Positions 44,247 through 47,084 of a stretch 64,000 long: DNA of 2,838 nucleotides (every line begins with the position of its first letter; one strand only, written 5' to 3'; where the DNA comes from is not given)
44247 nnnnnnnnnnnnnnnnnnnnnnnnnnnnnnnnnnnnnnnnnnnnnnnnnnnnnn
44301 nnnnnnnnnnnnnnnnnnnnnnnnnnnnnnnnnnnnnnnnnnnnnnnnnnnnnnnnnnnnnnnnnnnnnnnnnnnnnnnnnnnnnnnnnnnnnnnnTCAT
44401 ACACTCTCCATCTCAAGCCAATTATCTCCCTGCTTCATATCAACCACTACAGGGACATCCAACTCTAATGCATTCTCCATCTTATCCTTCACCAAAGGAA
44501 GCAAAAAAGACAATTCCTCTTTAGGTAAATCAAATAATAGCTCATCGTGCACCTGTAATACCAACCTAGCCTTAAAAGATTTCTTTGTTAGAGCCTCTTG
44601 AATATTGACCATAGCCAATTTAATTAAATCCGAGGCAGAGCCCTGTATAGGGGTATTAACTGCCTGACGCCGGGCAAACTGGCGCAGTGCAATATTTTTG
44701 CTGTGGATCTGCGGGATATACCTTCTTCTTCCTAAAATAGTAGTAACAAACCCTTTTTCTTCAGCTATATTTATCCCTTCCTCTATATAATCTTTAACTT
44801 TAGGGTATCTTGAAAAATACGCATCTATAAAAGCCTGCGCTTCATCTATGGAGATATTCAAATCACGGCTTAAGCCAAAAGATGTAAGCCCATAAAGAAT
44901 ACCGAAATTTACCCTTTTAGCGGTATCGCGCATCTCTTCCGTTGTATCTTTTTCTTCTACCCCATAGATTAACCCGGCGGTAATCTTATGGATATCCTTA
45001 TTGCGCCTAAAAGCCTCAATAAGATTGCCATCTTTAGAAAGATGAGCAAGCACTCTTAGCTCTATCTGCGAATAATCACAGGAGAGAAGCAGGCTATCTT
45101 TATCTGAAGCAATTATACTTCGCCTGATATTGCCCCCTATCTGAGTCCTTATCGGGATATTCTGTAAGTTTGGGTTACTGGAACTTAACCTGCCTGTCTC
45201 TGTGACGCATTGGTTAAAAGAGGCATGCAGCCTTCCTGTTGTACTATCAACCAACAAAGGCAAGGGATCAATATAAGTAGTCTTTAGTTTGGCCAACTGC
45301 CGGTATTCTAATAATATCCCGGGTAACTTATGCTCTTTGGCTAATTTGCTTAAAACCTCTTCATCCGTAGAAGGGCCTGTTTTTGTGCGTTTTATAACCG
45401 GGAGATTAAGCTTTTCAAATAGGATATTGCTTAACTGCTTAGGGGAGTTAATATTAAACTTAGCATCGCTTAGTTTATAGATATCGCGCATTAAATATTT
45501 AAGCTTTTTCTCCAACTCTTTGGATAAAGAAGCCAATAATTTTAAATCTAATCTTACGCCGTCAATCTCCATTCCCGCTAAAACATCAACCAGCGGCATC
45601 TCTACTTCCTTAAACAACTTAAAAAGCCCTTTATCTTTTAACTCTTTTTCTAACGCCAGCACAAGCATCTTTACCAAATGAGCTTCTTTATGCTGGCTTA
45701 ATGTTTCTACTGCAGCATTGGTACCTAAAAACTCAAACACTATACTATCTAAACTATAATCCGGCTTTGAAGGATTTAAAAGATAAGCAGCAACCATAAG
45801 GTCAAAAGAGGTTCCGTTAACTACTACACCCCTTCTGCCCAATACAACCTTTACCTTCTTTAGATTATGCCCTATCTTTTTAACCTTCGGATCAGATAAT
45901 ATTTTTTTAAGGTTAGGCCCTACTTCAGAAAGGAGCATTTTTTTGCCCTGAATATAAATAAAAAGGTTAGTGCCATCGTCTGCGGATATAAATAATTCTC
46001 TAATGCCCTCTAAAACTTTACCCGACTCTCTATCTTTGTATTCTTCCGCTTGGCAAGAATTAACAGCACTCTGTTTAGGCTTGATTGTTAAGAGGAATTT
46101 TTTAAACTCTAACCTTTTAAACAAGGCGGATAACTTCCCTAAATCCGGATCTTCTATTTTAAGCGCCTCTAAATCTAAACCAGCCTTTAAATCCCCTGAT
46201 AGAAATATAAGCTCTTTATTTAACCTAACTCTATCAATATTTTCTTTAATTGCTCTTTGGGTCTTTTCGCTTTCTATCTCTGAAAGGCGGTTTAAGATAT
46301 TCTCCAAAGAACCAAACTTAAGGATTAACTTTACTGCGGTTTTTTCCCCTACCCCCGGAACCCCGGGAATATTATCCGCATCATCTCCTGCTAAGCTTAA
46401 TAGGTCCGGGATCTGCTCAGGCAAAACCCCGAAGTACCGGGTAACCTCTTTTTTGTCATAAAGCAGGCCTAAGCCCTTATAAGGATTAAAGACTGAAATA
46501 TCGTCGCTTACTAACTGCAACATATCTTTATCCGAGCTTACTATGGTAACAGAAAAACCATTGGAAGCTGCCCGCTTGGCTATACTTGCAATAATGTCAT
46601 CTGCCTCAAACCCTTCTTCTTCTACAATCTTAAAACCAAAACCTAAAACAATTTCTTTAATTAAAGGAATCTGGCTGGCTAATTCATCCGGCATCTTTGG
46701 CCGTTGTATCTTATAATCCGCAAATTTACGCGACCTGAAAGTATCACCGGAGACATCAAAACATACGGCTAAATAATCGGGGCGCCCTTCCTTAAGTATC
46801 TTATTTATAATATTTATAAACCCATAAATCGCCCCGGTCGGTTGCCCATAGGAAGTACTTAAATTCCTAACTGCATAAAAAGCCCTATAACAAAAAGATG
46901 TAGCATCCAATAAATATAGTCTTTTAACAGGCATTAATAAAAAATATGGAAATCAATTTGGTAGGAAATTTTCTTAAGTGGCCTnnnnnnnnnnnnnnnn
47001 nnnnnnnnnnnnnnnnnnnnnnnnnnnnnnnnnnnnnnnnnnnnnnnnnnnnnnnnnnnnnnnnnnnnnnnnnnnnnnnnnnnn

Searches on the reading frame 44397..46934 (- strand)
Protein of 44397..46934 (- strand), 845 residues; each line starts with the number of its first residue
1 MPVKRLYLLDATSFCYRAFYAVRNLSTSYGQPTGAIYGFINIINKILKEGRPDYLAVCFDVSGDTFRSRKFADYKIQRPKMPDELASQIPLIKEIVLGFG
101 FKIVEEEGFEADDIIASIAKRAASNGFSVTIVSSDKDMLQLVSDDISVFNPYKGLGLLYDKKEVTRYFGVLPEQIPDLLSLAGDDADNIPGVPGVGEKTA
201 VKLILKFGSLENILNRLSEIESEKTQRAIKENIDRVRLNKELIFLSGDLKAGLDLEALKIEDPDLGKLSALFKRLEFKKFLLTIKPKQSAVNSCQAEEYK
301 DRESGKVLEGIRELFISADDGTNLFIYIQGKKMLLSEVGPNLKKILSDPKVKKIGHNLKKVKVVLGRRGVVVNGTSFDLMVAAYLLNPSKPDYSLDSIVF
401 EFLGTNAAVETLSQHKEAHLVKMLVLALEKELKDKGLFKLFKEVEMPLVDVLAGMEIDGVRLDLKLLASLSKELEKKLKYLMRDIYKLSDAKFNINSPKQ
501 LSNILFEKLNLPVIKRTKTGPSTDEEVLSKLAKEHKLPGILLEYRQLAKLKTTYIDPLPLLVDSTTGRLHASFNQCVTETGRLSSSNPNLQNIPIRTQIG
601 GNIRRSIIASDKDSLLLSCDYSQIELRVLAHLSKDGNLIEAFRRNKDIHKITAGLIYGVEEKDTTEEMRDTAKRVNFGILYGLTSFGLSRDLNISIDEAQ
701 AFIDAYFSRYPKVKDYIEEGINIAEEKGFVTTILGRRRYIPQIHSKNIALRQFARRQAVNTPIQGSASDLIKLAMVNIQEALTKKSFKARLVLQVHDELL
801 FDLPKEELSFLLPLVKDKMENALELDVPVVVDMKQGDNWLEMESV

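Call 5: search_protein_families(library=pfam, proteins=[window:44397-46934:-], max_evalue=0.01)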
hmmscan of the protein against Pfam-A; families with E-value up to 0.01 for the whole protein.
window:44397-46934:- (845 aa): 5 families
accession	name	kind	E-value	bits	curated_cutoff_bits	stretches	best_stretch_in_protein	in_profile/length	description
PF00476.26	DNA_pol_A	-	3.2e-157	523.8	34.3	1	466-841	3-381/381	DNA polymerase family A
PF02739.22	5_3_exonuc_N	-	1.9e-55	187.5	34.3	1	5-168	1-163/164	5'-3' exonuclease, N-terminal resolvase-like domain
PF01367.25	5_3_exonuc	-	7.8e-29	100.5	40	1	171-264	2-95/97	5'-3' exonuclease, C-terminal SAM fold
PF22619.2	DNA_polI_exo1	-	5.9e-13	49.3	27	1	326-400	27-98/140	DNA polymerase I, ribonuclease H-like domain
PF01612.26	DNA_pol_A_exo1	-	4.3e-07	30.4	23.6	1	339-417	65-142/173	3'-5' exonuclease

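Call 6: search_protein_families(library=ncbifam, proteins=[window:44397-46934:-], max_evalue=0.01)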
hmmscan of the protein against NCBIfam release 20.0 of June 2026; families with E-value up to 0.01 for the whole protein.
window:44397-46934:- (845 aa): 15 families
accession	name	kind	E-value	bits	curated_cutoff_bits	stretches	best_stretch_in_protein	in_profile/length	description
NF004397.1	PRK05755.1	equivalog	1.2e-300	1000.1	720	1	4-842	1-888/889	DNA polymerase I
TIGR00593.1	pola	equivalog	6.9e-285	947.9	600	2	341-842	369-889/890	DNA polymerase I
NF011539.0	PRK14975.1-3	equivalog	3.5e-81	273.4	640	1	335-841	106-627/628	bifunctional 3'-5' exonuclease/DNA polymerase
NF011540.0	PRK14975.1-4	equivalog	1.2e-69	235.3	601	1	442-840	190-574/576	bifunctional 3'-5' exonuclease/DNA polymerase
NF011541.0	PRK14975.2-1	equivalog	4.5e-68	230.1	871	1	442-843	212-637/645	bifunctional 3'-5' exonuclease/DNA polymerase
NF011547.0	PRK14976.1-4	equivalog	6.1e-68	229.2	305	1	4-281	2-285/291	5'-3' exonuclease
NF011545.0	PRK14976.1-2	equivalog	3.3e-62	210.4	434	1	6-249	9-250/287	5'-3' exonuclease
NF011546.0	PRK14976.1-3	equivalog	2.6e-53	181.2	347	1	4-281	3-287/297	5'-3' exonuclease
NF038380.1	phage_DpoZ_1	exception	1.9e-48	165.3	500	1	417-841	156-604/607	aminoadenine-incorporating DNA polymerase DpoZ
NF007017.0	PRK09482.1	equivalog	3.9e-46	157.7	261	1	36-261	31-255/257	flap endonuclease Xni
NF011542.0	PRK14975.2-2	equivalog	1.8e-41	142.2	1061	2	565-821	500-767/802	bifunctional 3'-5' exonuclease/DNA polymerase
NF011543.0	PRK14975.2-3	equivalog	2.4e-36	125.1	1139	1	563-791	537-769/853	bifunctional 3'-5' exonuclease/DNA polymerase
NF011538.0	PRK14975.1-1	equivalog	9.9e-19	67.1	389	1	539-825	258-534/557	bifunctional 3'-5' exonuclease/DNA polymerase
NF038381.1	phage_DpoZ_2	exception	6.6e-16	57.7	350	1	508-806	388-720/754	aminoadenine-incorporating DNA polymerase DpoZ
TIGR03674.1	fen_arch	equivalog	0.0019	17.4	351.95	1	172-225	223-273/338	flap endonuclease-1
